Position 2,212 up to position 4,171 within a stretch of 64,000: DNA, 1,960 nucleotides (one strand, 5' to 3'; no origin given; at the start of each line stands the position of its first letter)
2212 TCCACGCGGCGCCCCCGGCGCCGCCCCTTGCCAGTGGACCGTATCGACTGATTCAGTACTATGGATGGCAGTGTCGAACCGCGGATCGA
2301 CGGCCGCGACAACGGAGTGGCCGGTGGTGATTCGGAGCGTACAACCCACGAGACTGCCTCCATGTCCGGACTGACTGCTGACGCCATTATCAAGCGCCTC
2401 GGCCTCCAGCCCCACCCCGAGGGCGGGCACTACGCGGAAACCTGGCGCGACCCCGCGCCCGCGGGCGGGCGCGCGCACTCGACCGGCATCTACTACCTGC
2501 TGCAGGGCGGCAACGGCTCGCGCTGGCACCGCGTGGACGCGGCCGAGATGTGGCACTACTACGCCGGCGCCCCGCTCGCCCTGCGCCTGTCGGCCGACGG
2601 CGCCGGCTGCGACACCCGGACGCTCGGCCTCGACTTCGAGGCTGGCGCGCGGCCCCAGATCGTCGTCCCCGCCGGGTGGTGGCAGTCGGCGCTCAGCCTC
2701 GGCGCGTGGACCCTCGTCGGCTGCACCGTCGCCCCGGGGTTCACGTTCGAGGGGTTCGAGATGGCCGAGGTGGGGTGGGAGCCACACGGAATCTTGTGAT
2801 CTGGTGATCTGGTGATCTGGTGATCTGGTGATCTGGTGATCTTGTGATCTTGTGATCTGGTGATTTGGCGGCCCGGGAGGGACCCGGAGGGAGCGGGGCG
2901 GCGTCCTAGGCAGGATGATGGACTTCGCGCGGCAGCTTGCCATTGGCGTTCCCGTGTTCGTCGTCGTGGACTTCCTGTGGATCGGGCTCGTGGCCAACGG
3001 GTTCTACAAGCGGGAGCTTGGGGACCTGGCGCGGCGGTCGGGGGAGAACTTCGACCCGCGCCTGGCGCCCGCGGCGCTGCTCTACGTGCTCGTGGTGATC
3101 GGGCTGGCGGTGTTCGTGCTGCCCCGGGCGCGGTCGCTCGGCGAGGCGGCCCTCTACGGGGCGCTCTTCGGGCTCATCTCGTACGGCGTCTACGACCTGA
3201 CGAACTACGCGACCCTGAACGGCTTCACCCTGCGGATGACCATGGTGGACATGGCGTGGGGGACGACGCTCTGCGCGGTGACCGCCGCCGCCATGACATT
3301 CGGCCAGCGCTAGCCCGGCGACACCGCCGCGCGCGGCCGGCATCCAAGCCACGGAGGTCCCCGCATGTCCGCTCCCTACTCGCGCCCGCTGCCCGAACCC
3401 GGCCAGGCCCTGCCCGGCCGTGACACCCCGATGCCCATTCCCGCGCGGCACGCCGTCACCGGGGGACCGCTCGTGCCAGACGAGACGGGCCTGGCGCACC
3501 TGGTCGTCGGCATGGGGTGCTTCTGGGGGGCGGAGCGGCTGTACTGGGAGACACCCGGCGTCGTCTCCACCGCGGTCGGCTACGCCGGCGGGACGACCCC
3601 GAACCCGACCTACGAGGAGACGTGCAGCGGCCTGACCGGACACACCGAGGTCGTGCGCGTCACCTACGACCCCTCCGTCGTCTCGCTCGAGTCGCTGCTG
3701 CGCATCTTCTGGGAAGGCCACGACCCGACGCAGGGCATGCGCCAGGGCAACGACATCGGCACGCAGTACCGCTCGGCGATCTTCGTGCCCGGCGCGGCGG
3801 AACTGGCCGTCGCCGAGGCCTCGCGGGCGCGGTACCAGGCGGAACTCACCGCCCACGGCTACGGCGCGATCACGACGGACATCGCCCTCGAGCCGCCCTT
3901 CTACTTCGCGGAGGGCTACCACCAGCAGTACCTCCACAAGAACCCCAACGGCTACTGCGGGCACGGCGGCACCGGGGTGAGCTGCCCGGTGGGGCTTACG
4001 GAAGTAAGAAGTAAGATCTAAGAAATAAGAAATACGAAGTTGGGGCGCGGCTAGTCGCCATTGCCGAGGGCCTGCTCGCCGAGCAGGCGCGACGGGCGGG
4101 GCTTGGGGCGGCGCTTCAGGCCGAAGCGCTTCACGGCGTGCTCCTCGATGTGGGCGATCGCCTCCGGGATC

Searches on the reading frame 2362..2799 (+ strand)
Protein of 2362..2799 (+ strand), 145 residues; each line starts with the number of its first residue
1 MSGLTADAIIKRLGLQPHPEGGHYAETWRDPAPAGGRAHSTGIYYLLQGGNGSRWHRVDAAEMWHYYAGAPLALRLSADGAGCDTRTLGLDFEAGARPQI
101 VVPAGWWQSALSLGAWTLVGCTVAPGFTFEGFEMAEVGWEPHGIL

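Call 67: search_protein_families(library=pfam, proteins=[window:2362-2799:+])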
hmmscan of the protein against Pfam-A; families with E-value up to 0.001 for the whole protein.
window:2362-2799:+ (145 aa): 1 family
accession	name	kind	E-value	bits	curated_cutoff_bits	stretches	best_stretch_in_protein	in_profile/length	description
PF06172.17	Cupin_5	-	1.9e-48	164.5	25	1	8-135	2-139/139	Cupin superfamily (DUF985)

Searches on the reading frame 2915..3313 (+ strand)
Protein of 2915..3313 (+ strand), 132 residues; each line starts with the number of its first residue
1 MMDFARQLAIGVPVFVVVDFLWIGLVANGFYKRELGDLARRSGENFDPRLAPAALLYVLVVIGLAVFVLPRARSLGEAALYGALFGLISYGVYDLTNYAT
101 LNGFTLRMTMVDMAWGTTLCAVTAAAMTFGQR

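Call 67: search_protein_families(library=pfam, proteins=[window:2915-3313:+])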
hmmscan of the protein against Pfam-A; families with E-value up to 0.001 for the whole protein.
window:2915-3313:+ (132 aa): 1 family
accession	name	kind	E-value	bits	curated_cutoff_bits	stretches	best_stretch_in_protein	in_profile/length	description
PF09945.14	DUF2177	-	1.4e-35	122.5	26.9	1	10-126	7-121/124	Predicted membrane protein (DUF2177)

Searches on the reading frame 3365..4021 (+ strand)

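Call 67: search_protein_families(library=pfam, proteins=[window:3365-4021:+])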
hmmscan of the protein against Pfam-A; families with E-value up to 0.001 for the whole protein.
window:3365-4021:+ (218 aa): 1 family
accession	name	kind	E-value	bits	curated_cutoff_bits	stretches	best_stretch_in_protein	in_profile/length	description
PF01625.27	PMSR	-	1.4e-59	201.1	23.7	1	46-198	2-152/153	Peptide methionine sulfoxide reductase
